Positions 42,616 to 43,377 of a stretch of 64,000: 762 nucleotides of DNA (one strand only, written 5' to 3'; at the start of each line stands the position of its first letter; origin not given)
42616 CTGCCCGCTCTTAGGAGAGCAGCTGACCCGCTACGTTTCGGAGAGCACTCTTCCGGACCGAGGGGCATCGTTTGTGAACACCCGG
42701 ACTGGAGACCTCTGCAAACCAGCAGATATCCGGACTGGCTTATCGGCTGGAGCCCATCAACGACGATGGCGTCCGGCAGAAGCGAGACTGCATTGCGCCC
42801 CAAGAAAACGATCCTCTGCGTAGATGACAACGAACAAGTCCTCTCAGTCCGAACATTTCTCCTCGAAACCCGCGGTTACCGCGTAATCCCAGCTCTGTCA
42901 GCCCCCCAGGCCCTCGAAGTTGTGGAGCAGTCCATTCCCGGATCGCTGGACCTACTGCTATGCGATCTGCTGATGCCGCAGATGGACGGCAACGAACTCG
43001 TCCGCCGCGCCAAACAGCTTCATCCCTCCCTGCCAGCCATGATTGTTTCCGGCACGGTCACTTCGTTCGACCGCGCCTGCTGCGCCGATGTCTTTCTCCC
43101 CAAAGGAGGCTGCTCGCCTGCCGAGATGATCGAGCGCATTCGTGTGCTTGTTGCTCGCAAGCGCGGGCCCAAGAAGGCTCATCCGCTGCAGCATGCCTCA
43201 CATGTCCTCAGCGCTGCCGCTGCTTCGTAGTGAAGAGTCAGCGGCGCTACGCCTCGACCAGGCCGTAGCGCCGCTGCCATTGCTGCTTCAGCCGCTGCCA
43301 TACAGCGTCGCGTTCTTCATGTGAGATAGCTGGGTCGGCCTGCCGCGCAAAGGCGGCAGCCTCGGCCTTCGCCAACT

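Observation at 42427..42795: Large structured leader with a long-range helix over the start region of an orphan response regulator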

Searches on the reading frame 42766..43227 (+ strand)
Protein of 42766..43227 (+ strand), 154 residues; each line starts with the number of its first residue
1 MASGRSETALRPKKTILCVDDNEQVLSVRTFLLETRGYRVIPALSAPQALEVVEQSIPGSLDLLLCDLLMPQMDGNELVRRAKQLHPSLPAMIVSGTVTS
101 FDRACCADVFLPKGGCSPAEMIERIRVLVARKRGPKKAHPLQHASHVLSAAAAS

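Call 9: find_homologous_proteins(query=window:42766-43227:+)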
Query window:42766-43227:+ (154 aa): 6866 proteins with E <= 0.001 among 7117 candidates; the best 120 are listed.
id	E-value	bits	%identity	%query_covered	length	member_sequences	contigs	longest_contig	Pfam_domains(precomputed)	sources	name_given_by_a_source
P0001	4.9e-85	300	93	100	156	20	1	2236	PF00072.31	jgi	-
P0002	6.8e-83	294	90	100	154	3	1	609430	PF00072.31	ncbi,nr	nr:response regulator [Edaphobacter bradus]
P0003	1.3e-77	276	83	100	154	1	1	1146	PF00072.31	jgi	jgi:two-component system response regulator CpxR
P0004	1.5e-77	276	88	96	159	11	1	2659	PF00072.31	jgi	jgi:two-component system response regulator CpxR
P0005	2.4e-77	276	95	85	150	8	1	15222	PF00072.31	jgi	jgi:two-component system, OmpR family, response regulator CpxR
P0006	1.2e-76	273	84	100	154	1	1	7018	PF00072.31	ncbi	-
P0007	2.3e-76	272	86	96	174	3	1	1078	PF00072.31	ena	-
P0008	8.1e-76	271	88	94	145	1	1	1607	PF00072.31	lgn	-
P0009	8.6e-76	271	82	100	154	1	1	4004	PF00072.31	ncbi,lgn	-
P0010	2.1e-75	269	87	99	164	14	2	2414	PF00072.31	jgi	-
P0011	2.6e-75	269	87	94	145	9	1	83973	PF00072.31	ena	-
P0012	4.8e-75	268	84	100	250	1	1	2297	PF00072.31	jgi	jgi:two-component system response regulator CpxR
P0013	5.1e-75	268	84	100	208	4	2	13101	PF00072.31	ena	-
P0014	7.7e-75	267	84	99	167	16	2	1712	PF00072.31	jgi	jgi:CheY-like chemotaxis protein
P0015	2.4e-74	266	85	99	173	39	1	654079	PF00072.31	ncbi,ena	-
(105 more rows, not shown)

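Call 11: find_related_loci(query=window:42766-43227:+, collection=genome_contigs, flank=4000)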
Query window:42766-43227:+ (154 aa) in genome_contigs; peptide patterns used: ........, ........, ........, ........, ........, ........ (x = any residue, [..] = any of these).
490 stretches matched a pattern; 385 encode a relative of the query (tblastn E <= 1e-3); the best 80 are kept; 80 distinct loci.
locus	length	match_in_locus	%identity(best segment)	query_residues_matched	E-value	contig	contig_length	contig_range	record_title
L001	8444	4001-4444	86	7-154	5e-83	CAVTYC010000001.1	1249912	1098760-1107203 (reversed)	MAG: uncultured Acidobacteriaceae bacterium isolate MFD06714.bin.2.186 genome assembly, contig: contig_16847, whole geno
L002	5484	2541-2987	87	7-154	2e-82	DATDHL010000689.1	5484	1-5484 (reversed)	MAG TPA_asm: Edaphobacter sp. isolate SMAG_U277 k141_332564, whole genome shotgun sequence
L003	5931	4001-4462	84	1-154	1e-82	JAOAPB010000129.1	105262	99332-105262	MAG: Edaphobacter sp. isolate RYN_3 scaffold_95946, whole genome shotgun sequence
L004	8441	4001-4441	86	7-153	2e-82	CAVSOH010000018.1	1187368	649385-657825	MAG: uncultured Acidobacteriaceae bacterium isolate MFD01633.bin.1.176 genome assembly, contig: contig_259, whole genome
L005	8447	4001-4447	84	6-154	2e-81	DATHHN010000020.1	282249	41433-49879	MAG TPA_asm: Edaphobacter sp. isolate SMAG_U12501 k141_46603, whole genome shotgun sequence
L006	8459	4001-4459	90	2-154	2e-80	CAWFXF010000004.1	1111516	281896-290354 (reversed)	MAG: uncultured Acidobacteriaceae bacterium isolate MFD06714.bin.1.155 genome assembly, contig: contig_41186, whole geno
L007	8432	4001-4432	85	6-149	3e-79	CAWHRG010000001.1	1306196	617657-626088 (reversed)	MAG: uncultured Acidobacteriaceae bacterium isolate MFD06714.bin.1.47 genome assembly, contig: contig_13941, whole genom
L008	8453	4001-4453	81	4-154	7e-78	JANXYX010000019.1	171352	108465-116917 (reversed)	MAG: Granulicella sp. isolate GL140_4_metabat_128 GL140_4_k141_2551595, whole genome shotgun sequence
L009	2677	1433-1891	80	2-154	7e-78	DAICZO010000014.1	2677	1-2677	MAG TPA_asm: Acidobacteriaceae bacterium isolate clean1821 k141_473757, whole genome shotgun sequence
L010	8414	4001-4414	84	1-138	3e-76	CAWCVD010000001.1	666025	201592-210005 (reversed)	MAG: uncultured Acidobacteriaceae bacterium isolate MFD00964.bin.1.68 genome assembly, contig: contig_11964, whole genom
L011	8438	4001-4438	81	10-154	8e-76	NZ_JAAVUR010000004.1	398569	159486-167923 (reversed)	Granulicella sp. dw_53 4, whole genome shotgun sequence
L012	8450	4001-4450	81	5-154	7e-76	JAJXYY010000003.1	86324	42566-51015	MAG: Acidobacteria bacterium isolate BP7.bin24 NODE_307_length_86324_cov_3.313851, whole genome shotgun sequence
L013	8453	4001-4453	85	3-154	9e-76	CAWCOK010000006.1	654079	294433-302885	MAG: uncultured Acidobacteriaceae bacterium isolate MFD09368.bin.2.162 genome assembly, contig: contig_18410, whole geno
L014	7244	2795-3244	81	5-154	7e-76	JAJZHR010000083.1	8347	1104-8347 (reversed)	MAG: Acidobacteria bacterium isolate LL7.bin57 NODE_10987_length_8347_cov_1.311436, whole genome shotgun sequence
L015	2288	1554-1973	83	3-142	2e-77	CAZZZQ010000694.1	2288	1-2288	MAG: uncultured Sphingomonas sp. isolate Green_AP.bin.7 genome assembly, contig: NODE_46333_length_2288_cov_3.667264, wh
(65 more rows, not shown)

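Call 54: search_protein_families(library=ncbifam, proteins=[window:42793-43227:+], max_evalue=0.001)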
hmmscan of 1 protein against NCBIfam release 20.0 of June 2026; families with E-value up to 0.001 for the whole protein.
window:42793-43227:+ (145 aa): 59 families (the best 25 are shown)
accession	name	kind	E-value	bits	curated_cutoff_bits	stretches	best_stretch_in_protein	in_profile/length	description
NF046026.1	HisKinCckACaul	equivalog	8.9e-17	60.4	1000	1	7-88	561-641/678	cell cycle histidine kinase CckA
NF046020.1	HisKinCckABruc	equivalog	1.7e-15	56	1000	1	4-95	749-840/868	cell cycle histidine kinase CckA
NF045505.1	RR_RssB_Pseudo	equivalog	3.1e-15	56.1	700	1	3-89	4-87/394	two-component system response regulator RssB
NF053512.1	nitric_RR_NosR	exception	8.2e-15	54.7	400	1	7-87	1-78/422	response regulator c-di-GMP phosphodiesterase, NosR family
NF033120.0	vanR_FM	exception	6.1e-14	52.2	460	1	6-120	5-118/231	vancomycin resistance response regulator transcription factor, VanR-F/VanR-M family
NF010076.0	PRK13557.1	subfamily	2.7e-13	49.2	631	1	4-120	415-533/540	histidine kinase famiy protein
NF046022.1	RespRegCpdRBruc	equivalog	2.8e-12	46.7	180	1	6-88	3-82/120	cell cycle two-component system response regulator CpdR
NF007969.0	PRK10693.1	equivalog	2.8e-12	46.3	329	1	4-90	7-90/337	two-component system response regulator RssB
NF008199.0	PRK10955.1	equivalog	3.5e-12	46.8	341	1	6-128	3-123/232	envelope stress response regulator transcription factor CpxR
NF040534.1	resp_reg_YycF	equivalog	2.4e-11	43.4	340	1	5-127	1-122/231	response regulator YycF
NF047793.1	ResRegPgtA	equivalog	3e-11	42.8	650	1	4-87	5-85/414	two-component system response regulator PgtA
NF006900.1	PRK09390.1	equivalog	4.2e-11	42.8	255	1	1-87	1-84/203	response regulator FixJ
NF007005.1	PRK09468.1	equivalog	1.3e-10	41.1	331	1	4-135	3-134/237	osmolarity response regulator transcription factor OmpR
NF045944.1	ResRegRpaBCyano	equivalog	1.9e-10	40.5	330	1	8-138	1-130/229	response regulator transcription factor RpaB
NF007689.0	PRK10365.1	equivalog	4.6e-10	38.9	760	1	4-87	5-85/441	sigma-54-dependent response regulator transcription factor ZraR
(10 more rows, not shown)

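Call 55: search_solved_structures(query=window:42793-43227:+, max_evalue=1e-8)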
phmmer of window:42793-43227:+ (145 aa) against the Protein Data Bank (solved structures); distinct sequences matched with E-value up to 1e-8: 10.
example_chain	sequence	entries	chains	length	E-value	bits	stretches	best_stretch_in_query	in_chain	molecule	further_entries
4uhj_A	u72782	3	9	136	5.9e-13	52.2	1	6-137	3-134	TRANSCRIPTIONAL REGULATORY PROTEIN CPXR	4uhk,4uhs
6tne_A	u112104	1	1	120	1.4e-12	51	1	7-90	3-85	Histidine kinase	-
3eq2_A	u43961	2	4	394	3.1e-12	49.9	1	5-93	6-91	Probable two-component response regulator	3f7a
1mvo_A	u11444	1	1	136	4e-11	46.3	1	4-123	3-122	PhoP response regulator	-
3t6k_A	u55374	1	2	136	1.2e-10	44.7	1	3-127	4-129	Response regulator receiver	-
3crn_A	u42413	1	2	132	3.4e-10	43.3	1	5-122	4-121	Response regulator receiver domain protein, CheY-like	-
1nxo_A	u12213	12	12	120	1e-09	41.7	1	5-122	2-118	DNA-binding response regulator | Response regulator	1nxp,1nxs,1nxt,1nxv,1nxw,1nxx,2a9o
6eb7_A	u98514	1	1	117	2.2e-09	40.6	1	5-99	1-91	DNA-binding response regulator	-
3jte_A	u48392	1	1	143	6.5e-09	39.1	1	6-88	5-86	Response regulator receiver protein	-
8fk2_A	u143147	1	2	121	6.8e-09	39.1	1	5-101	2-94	Putative response regulator CovR VicR-like protein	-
